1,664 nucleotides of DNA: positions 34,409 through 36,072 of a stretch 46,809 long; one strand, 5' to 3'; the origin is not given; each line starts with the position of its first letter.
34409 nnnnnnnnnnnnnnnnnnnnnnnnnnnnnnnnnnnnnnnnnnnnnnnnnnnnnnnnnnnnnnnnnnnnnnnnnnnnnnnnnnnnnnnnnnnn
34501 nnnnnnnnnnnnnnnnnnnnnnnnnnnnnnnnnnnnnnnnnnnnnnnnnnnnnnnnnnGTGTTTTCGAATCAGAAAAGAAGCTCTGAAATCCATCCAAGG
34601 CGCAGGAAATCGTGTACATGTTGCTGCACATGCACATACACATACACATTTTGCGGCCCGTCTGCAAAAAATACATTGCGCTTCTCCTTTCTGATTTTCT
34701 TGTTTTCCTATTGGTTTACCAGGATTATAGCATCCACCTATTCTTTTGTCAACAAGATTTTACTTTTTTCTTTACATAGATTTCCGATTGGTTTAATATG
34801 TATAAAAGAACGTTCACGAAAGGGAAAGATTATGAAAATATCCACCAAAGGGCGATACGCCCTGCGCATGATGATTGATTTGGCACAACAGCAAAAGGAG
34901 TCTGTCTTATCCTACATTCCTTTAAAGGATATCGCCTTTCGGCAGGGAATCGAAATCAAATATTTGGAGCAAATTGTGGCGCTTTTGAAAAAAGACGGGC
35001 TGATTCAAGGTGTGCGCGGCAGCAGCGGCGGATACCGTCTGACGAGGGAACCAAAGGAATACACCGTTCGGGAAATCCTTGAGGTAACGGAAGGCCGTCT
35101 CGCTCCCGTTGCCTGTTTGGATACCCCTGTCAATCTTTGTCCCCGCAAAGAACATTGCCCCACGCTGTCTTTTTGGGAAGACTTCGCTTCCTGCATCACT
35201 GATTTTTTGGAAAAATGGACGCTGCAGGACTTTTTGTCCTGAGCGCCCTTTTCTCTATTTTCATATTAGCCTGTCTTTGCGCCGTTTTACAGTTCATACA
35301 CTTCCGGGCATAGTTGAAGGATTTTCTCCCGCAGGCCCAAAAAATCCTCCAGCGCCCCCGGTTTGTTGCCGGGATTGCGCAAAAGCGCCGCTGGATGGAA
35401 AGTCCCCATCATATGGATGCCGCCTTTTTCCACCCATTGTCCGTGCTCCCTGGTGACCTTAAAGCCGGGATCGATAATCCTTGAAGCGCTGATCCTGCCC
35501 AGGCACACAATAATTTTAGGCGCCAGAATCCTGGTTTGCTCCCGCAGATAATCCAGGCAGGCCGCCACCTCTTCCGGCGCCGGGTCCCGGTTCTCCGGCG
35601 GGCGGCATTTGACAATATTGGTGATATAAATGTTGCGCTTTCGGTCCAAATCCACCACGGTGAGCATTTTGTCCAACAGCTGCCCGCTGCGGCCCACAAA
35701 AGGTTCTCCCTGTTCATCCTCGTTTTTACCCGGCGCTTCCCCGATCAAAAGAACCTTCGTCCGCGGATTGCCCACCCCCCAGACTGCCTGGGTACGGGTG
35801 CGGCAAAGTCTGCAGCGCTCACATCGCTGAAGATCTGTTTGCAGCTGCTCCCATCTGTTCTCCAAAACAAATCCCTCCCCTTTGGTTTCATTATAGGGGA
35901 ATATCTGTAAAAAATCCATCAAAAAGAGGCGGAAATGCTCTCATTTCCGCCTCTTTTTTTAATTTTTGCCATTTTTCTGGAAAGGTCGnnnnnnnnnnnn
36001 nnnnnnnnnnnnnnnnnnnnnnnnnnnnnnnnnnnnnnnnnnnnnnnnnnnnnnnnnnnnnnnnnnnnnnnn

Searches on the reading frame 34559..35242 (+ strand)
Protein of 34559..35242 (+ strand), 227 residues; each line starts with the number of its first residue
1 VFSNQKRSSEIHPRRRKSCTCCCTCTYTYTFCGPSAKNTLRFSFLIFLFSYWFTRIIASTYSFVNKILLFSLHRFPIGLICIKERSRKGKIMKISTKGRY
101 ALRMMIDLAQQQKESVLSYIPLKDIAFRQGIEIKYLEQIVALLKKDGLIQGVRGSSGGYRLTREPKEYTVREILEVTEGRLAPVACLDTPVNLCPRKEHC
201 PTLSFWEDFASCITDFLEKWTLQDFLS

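Call 40: search_protein_families(library=pfam, proteins=[window:34559-35242:+], max_evalue=0.00001)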
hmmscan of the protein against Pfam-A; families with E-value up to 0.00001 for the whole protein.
window:34559-35242:+ (227 aa): 1 family
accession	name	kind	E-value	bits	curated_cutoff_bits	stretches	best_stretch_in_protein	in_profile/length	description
PF02082.26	Rrf2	-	3.1e-32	111.9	30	1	94-226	1-130/132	Iron-dependent Transcriptional regulator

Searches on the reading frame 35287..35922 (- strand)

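Call 40: search_protein_families(library=pfam, proteins=[window:35287-35922:-], max_evalue=0.00001)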
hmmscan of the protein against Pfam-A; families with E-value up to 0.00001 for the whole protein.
window:35287-35922:- (211 aa): 1 family
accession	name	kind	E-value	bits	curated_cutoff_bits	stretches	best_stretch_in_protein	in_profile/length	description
PF03167.25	UDG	-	2.8e-36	125.1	24.3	1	49-188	2-129/141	Uracil DNA glycosylase superfamily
